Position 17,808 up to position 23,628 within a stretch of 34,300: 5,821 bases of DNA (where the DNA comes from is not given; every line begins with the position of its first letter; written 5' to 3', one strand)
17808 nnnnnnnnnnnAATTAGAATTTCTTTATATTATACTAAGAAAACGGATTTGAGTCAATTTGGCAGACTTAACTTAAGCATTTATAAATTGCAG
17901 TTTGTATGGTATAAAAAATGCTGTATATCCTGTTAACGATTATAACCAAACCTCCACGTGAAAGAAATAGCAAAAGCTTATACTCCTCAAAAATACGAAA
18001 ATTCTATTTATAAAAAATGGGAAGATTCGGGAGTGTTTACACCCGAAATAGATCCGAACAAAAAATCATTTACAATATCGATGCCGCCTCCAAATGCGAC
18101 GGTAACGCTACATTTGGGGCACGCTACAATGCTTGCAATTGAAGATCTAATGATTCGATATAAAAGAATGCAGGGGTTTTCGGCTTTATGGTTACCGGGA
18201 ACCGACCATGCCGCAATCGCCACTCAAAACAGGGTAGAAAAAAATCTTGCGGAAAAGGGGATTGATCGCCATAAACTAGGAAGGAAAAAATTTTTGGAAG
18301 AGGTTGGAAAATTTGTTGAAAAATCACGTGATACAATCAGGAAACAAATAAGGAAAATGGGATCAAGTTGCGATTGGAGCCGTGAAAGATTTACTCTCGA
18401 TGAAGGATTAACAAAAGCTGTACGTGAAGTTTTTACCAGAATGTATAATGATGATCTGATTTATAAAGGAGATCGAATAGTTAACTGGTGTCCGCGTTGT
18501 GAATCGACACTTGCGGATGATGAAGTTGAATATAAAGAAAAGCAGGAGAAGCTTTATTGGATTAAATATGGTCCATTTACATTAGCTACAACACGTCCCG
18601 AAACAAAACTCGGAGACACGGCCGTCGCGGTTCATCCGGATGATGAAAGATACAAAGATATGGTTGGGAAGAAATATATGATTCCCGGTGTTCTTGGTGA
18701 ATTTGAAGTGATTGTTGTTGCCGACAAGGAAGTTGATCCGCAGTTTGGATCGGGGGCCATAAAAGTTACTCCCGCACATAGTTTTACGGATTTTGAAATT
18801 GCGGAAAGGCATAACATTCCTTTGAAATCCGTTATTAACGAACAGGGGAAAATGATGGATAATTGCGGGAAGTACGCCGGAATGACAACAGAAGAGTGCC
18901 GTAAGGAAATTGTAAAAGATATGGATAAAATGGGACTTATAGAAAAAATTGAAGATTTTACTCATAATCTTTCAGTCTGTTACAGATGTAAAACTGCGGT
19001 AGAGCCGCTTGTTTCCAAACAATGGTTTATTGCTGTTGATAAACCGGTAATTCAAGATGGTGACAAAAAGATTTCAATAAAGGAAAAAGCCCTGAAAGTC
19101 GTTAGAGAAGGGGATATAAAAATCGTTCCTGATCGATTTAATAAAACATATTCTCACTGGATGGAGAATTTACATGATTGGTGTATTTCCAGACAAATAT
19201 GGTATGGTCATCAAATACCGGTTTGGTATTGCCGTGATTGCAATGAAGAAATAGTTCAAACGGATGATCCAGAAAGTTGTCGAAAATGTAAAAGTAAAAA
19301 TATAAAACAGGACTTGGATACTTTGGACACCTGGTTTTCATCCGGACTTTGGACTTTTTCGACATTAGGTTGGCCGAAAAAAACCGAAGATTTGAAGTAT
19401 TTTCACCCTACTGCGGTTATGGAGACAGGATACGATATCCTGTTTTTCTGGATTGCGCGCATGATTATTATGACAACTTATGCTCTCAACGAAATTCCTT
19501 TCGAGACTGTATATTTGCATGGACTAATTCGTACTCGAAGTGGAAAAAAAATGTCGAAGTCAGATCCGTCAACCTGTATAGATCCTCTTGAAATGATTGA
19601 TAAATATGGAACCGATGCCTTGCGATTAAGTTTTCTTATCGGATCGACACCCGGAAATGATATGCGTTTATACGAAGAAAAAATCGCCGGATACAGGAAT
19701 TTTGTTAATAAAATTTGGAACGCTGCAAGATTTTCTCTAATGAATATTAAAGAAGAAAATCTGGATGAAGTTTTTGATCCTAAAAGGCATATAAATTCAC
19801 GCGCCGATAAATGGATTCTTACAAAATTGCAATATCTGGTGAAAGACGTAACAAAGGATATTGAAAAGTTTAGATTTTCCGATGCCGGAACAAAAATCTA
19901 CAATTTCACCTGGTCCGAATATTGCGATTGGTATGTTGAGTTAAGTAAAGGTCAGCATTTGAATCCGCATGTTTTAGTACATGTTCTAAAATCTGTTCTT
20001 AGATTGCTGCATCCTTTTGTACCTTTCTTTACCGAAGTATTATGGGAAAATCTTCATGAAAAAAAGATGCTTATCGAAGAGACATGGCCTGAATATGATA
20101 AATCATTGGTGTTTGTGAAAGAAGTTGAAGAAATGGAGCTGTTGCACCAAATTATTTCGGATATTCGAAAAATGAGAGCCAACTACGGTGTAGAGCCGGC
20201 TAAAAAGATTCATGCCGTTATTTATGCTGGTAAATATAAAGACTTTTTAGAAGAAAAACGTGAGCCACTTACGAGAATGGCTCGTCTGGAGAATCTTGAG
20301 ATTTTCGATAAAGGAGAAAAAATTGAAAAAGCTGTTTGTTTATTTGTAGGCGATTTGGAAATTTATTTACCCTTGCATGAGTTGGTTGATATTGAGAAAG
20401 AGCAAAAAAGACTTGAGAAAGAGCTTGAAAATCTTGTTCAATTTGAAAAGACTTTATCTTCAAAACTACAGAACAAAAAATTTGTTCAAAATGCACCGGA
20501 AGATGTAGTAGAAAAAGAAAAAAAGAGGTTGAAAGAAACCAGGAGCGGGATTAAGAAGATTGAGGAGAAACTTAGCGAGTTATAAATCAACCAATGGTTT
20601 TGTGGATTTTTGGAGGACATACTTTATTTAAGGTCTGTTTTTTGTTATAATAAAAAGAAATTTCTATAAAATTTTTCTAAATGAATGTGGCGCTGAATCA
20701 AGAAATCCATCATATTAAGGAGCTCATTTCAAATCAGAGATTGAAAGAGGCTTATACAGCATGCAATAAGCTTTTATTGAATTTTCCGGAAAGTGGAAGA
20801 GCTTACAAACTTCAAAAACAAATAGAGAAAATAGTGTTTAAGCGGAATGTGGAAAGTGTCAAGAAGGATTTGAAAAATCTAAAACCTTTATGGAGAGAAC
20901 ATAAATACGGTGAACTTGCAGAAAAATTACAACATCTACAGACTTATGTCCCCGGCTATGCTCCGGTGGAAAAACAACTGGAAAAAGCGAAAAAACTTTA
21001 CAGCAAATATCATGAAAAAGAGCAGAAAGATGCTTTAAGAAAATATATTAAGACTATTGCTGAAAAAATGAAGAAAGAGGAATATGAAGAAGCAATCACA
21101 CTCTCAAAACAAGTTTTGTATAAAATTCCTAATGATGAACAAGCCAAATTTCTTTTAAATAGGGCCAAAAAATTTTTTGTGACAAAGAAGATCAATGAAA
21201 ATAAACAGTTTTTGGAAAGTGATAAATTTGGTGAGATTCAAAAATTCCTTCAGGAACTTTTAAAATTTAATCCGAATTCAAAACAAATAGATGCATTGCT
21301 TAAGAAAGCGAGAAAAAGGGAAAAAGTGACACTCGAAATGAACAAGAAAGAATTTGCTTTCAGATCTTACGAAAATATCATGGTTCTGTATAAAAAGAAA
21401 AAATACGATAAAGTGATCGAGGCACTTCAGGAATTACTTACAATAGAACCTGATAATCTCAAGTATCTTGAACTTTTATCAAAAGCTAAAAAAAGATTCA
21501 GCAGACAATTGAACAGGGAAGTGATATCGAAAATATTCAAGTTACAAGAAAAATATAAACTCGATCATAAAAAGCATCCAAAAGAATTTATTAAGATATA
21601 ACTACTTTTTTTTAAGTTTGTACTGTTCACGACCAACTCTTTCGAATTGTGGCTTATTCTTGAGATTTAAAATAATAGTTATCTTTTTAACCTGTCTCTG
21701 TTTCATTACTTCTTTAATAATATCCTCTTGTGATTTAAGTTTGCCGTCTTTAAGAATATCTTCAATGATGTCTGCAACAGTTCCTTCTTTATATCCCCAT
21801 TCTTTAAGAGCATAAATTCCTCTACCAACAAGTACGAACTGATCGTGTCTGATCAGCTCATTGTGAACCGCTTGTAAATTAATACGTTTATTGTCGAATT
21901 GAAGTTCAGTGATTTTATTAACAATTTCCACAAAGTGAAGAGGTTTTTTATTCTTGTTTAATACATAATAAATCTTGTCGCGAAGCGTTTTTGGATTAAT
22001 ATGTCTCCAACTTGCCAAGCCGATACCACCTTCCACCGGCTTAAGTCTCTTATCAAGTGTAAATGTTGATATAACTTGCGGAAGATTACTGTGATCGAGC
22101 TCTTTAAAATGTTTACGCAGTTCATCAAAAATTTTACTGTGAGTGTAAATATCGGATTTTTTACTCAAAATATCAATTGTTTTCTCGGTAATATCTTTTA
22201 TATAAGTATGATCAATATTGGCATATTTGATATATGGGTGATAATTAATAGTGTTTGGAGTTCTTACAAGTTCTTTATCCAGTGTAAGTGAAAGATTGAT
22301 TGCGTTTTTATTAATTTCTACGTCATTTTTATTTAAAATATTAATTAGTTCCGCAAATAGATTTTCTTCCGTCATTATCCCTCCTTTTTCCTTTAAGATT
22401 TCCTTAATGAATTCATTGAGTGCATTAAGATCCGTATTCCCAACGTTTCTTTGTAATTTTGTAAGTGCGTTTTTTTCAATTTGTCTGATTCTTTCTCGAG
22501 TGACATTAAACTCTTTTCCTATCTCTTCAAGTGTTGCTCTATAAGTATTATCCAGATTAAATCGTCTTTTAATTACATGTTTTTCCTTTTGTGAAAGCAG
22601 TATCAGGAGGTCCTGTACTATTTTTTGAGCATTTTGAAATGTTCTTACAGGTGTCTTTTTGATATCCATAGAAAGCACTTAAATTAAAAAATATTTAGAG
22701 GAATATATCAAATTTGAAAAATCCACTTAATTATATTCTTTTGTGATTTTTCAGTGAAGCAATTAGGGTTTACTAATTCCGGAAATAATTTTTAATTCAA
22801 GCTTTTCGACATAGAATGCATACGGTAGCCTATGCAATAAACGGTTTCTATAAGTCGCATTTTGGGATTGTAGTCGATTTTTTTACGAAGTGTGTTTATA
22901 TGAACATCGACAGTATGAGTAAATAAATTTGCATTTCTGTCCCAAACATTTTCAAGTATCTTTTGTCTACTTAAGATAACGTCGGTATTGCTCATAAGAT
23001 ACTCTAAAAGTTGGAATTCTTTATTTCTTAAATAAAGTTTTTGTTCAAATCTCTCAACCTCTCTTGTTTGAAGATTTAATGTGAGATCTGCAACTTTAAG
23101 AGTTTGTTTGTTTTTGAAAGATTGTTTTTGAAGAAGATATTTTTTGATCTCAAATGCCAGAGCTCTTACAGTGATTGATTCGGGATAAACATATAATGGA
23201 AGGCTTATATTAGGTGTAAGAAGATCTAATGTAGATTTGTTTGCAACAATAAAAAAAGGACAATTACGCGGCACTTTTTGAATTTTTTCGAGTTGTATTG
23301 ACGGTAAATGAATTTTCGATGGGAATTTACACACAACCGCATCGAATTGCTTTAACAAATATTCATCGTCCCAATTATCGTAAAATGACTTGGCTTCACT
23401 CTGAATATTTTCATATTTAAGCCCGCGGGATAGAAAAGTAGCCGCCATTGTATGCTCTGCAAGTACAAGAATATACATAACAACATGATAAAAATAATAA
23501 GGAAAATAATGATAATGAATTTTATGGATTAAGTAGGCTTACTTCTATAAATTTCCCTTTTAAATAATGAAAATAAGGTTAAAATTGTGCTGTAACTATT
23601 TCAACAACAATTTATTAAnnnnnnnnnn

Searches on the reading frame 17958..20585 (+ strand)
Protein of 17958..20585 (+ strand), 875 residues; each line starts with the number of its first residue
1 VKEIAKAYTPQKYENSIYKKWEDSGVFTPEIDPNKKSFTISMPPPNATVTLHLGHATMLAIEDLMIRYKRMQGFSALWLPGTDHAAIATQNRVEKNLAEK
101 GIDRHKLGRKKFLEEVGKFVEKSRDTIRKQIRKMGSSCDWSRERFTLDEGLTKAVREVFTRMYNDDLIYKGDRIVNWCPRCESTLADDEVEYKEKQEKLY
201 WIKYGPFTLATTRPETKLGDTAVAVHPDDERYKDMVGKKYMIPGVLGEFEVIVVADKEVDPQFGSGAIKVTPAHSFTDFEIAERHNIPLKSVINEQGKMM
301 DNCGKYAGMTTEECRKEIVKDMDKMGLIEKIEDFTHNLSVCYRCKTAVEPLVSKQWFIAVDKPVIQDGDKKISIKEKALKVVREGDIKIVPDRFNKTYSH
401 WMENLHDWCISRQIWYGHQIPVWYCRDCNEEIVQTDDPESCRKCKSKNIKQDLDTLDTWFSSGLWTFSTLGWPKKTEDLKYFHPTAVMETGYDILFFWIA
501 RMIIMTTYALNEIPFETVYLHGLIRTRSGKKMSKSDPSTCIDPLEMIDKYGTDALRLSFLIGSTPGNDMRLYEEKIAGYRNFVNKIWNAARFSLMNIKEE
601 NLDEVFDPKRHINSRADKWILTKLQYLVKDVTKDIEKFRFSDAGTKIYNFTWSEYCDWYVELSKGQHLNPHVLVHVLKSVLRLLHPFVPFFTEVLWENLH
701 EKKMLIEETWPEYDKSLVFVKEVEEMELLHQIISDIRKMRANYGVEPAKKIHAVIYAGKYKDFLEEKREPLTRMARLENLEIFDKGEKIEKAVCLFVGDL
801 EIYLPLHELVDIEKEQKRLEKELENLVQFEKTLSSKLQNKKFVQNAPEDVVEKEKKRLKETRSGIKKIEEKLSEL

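Call 7: search_protein_families(library=pfam, proteins=[window:17958-20585:+])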
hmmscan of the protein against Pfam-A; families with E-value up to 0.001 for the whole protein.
window:17958-20585:+ (875 aa): 5 families
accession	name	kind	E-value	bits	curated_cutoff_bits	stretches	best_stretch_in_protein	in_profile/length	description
PF00133.28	tRNA-synt_1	-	5.4e-131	437.6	22.7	1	17-571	2-413/414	tRNA synthetases class I (I, L, M and V)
PF08264.19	Anticodon_1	-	1.2e-39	136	25.1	1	617-754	1-147/148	Anticodon-binding domain of tRNA ligase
PF09334.17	tRNA-synt_1g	-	3.5e-19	69.3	20.1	1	40-191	3-136/391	tRNA synthetases class I (M)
PF10458.14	Val_tRNA-synt_C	-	7.3e-13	49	25.9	1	811-875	1-65/66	Valyl tRNA synthetase tRNA binding arm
PF13603.12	tRNA-synt_1_2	-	2.3e-05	24.4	25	1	261-301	108-147/185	Leucyl-tRNA synthetase, editing domain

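Call 49: find_encoding_contigs(protein=window:17958-20585:+, flank=1000, max_places=5)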
Protein window:17958-20585:+ (875 aa): no gene with exactly this product is on record in the collection.

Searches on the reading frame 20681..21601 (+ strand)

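Call 7: search_protein_families(library=pfam, proteins=[window:20681-21601:+])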
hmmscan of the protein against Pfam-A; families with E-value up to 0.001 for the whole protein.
window:20681-21601:+ (306 aa): 3 families
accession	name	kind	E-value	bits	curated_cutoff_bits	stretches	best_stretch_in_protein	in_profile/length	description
PF14559.12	TPR_19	-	6.2e-07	30.1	25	0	237-260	2-25/68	Tetratricopeptide repeat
PF13428.12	TPR_14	-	7.1e-07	29.7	23.5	0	235-268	10-43/44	Tetratricopeptide repeat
PF14853.12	Fis1_TPR_C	-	0.00037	21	25.3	0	237-273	12-48/53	Fis1 C-terminal tetratricopeptide repeat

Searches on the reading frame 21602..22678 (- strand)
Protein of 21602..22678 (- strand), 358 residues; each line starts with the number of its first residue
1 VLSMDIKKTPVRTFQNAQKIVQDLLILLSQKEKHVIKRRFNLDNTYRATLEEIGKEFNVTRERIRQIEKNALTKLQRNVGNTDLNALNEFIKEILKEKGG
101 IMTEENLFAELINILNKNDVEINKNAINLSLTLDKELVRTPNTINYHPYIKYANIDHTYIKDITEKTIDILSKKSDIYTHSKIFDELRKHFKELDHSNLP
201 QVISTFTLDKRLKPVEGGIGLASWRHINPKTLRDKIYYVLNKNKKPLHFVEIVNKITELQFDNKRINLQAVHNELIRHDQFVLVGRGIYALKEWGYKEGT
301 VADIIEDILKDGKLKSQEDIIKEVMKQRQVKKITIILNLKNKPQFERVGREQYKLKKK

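Call 7: search_protein_families(library=pfam, proteins=[window:21602-22678:-])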
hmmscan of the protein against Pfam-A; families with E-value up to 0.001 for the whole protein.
window:21602-22678:- (358 aa): 2 families
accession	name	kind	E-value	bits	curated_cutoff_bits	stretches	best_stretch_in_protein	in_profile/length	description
PF04545.22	Sigma70_r4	-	7.6e-15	54.6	24.1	1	28-76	5-49/50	Sigma-70, region 4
PF05066.19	HARE-HTH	-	1.7e-06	28.8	25.9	1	231-294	2-71/71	HB1, ASXL, restriction endonuclease HTH domain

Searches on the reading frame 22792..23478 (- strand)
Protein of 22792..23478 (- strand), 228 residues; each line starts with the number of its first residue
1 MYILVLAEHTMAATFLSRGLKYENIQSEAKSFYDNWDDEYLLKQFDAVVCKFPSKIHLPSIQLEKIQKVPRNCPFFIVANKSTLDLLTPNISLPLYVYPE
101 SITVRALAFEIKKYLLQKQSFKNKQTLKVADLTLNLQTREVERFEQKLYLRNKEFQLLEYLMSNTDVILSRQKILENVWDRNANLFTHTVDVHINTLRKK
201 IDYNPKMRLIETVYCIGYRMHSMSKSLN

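Call 7: search_protein_families(library=pfam, proteins=[window:22792-23478:-])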
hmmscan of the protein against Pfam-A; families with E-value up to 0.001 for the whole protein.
window:22792-23478:- (228 aa): 1 family
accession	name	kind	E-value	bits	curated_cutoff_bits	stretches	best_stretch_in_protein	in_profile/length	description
PF00486.34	Trans_reg_C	-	2.9e-23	82.2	26.2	1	146-220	2-77/77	Transcriptional regulatory protein, C terminal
